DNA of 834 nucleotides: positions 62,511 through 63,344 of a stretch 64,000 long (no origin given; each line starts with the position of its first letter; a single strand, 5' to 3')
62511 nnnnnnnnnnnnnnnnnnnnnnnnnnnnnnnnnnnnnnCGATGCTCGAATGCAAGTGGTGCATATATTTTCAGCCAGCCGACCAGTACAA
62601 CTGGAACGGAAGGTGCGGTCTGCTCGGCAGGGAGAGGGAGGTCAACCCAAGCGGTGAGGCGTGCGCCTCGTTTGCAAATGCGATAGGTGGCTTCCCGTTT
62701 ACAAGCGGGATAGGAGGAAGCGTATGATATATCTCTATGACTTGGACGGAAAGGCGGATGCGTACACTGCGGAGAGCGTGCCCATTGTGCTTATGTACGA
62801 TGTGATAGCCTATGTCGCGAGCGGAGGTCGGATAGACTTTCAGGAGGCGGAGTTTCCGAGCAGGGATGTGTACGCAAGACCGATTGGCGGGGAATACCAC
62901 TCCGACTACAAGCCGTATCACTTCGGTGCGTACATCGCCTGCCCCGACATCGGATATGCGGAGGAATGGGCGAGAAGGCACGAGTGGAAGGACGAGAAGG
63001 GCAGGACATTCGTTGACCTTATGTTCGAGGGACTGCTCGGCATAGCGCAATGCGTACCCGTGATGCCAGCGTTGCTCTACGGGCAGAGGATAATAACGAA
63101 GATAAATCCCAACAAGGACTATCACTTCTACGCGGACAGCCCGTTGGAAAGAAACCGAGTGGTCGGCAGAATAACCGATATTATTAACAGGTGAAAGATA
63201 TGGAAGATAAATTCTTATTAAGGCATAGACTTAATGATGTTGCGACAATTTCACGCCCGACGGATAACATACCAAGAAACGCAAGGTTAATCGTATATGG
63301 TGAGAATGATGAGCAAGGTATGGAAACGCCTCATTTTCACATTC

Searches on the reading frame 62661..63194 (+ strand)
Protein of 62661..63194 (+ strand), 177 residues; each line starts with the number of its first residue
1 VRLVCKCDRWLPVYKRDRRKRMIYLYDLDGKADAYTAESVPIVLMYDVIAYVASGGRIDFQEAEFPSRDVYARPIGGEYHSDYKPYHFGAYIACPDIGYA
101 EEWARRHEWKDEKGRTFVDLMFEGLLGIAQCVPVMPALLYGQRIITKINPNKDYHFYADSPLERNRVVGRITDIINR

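Call 33: find_encoding_contigs(protein=window:62661-63194:+, flank=10000, max_places=2)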
Protein window:62661-63194:+ (177 aa): no gene with exactly this product is on record in the collection.
